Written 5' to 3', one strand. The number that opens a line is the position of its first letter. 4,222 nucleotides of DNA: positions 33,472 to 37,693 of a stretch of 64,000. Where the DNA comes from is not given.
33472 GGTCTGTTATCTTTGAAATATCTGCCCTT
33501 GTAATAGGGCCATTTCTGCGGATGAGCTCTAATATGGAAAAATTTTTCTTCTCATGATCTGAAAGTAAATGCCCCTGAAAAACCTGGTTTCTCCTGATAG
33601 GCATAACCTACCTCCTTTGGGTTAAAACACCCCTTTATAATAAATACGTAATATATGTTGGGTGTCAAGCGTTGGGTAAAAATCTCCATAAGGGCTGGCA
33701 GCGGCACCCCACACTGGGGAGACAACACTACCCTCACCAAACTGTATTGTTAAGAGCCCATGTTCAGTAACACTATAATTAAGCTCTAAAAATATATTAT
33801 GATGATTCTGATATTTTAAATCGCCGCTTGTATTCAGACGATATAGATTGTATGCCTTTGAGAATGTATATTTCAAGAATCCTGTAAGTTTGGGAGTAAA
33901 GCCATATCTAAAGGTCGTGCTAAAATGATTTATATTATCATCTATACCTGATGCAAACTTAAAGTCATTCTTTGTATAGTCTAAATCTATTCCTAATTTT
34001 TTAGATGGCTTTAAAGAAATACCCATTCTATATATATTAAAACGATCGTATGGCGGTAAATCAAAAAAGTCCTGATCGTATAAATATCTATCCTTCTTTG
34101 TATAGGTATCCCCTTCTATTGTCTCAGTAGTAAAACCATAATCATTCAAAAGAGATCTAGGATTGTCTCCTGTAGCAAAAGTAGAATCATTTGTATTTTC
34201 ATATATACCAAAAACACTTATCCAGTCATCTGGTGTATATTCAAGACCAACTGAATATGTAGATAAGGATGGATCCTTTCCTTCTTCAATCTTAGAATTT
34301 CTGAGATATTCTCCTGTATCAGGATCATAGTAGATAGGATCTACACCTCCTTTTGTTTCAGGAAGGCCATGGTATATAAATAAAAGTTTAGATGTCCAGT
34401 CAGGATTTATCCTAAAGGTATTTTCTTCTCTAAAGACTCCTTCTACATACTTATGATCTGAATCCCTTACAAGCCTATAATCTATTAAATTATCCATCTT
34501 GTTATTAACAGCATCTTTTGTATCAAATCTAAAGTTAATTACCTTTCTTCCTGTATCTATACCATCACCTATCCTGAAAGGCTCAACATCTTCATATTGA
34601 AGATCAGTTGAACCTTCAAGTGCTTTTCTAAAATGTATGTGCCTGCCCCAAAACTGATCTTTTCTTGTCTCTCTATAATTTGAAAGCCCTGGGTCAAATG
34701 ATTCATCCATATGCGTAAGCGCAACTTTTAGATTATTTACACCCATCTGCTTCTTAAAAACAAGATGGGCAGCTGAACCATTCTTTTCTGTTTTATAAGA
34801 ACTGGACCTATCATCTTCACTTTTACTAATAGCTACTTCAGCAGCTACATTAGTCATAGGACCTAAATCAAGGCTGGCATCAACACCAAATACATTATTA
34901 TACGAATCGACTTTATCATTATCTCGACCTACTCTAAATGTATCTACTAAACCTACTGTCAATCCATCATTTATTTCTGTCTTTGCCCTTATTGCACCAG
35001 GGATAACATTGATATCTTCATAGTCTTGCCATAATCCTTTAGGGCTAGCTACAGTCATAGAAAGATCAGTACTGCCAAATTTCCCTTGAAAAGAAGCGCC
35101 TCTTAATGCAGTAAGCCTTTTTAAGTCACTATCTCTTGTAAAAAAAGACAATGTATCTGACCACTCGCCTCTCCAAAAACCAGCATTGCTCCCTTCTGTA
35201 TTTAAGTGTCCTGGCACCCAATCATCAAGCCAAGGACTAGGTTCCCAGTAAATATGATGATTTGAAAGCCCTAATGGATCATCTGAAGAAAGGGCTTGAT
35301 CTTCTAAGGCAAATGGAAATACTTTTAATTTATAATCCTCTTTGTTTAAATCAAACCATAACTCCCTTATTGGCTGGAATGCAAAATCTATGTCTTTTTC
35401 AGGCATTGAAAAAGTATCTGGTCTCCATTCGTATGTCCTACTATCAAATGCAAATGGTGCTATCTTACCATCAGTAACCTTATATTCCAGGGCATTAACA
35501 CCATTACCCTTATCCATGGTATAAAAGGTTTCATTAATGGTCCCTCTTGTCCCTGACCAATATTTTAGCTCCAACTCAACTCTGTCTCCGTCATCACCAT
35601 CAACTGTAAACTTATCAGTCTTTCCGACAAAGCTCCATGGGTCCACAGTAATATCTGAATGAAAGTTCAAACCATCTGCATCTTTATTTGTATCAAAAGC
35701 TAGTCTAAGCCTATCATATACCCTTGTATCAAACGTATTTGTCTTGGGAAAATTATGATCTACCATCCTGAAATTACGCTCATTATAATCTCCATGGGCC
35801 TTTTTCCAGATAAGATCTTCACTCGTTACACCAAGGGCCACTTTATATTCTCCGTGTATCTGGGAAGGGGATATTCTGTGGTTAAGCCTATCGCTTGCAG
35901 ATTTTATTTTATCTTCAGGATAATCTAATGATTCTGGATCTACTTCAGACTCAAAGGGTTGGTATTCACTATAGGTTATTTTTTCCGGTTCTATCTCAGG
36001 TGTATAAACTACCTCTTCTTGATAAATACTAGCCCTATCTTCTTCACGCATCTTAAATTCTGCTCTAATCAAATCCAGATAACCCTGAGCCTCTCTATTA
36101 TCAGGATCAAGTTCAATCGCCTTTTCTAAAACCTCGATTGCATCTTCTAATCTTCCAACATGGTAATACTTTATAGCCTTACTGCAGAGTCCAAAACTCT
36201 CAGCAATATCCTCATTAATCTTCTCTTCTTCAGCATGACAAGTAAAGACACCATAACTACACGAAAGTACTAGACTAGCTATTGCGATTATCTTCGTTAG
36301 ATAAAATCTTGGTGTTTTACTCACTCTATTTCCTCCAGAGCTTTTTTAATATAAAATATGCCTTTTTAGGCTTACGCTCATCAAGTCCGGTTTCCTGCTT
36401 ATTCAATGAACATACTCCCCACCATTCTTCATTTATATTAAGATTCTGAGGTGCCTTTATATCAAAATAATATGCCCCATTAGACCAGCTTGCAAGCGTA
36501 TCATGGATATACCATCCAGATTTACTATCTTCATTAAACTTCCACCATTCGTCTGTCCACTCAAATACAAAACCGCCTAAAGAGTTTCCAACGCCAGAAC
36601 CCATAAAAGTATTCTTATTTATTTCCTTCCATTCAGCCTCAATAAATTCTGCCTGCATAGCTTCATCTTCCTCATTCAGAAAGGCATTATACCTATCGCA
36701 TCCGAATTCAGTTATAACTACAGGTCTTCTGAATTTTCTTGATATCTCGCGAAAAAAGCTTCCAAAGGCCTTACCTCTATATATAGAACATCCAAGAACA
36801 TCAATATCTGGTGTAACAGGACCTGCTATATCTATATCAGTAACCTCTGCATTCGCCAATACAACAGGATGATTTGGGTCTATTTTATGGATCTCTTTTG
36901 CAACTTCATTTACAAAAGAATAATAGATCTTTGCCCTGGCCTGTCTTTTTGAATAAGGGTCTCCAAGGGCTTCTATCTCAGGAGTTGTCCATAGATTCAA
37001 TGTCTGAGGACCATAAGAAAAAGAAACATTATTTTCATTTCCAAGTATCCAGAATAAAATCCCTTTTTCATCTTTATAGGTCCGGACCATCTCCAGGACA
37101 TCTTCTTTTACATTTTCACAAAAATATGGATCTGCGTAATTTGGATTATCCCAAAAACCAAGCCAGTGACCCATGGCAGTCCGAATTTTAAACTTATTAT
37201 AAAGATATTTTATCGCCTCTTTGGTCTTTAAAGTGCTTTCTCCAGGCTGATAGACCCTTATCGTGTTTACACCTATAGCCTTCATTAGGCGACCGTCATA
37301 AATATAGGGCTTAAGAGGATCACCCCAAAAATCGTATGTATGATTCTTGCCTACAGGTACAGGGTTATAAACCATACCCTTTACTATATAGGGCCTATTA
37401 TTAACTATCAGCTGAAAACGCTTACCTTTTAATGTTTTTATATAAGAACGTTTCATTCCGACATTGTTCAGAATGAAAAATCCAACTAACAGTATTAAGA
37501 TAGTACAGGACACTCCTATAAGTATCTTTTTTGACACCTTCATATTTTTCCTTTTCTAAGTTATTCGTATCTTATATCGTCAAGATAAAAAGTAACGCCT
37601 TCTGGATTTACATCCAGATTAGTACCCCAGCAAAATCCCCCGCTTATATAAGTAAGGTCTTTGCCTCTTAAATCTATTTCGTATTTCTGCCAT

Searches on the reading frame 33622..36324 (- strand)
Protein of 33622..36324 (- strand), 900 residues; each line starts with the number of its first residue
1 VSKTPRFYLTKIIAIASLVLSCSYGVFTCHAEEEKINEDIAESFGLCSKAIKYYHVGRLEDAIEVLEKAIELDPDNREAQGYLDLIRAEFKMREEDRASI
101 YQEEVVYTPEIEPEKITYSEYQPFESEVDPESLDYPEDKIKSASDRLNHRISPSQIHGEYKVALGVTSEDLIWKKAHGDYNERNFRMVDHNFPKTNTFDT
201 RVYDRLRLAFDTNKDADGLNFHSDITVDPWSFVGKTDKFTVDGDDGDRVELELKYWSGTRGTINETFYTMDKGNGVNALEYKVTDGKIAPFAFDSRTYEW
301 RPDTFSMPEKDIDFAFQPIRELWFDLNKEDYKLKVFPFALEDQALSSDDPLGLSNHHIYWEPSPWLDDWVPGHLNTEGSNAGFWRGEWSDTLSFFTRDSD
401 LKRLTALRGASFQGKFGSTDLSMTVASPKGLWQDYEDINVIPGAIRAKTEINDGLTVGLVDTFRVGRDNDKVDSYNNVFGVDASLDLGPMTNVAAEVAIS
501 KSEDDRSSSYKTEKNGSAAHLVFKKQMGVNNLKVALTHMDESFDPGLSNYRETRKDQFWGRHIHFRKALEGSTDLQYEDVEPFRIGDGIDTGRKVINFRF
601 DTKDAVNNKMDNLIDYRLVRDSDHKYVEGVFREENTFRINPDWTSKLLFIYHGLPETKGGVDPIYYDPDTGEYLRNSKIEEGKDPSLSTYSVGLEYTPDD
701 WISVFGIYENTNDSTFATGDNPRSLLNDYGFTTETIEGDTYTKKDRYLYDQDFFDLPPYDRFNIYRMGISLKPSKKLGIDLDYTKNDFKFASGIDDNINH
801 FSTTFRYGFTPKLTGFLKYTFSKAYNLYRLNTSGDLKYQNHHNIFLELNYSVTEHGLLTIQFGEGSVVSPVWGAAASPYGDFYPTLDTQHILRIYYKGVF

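Call 16: search_protein_families(library=pfam, proteins=[window:33622-36324:-], max_evalue=0.001)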
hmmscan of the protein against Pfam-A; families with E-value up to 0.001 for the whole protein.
window:33622-36324:- (900 aa): 4 families
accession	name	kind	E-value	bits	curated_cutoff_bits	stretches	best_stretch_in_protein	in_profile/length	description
PF00515.34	TPR_1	-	2.7e-06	27.4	27.8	1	46-76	4-34/34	Tetratricopeptide repeat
PF13414.12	TPR_11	-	9.6e-06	25.6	26.8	1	53-79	4-30/42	TPR repeat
PF07719.23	TPR_2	-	2.2e-05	24.7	27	1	46-76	4-34/34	Tetratricopeptide repeat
PF14559.12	TPR_19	-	0.00074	20.2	25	0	57-98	5-44/68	Tetratricopeptide repeat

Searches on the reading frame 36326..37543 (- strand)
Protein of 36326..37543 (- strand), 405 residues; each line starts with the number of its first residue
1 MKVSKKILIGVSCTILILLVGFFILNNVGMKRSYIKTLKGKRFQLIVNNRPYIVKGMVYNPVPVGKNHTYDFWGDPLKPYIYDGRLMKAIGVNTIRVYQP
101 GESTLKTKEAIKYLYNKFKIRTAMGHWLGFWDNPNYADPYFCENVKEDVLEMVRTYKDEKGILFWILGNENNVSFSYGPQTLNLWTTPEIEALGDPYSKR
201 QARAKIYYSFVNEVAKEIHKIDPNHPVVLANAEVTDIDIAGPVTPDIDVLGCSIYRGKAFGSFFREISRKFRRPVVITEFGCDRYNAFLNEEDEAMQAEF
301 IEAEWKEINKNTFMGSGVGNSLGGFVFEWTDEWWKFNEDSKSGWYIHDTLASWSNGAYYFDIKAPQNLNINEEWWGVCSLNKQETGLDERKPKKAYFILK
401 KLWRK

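Call 16: search_protein_families(library=pfam, proteins=[window:36326-37543:-], max_evalue=0.001)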
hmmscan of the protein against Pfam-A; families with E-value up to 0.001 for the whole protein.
window:36326-37543:- (405 aa): 1 family
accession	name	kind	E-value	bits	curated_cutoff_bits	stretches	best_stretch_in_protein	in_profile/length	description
PF03198.20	Glyco_hydro_72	-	0.00047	20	25.9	0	37-101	13-77/314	Glucanosyltransferase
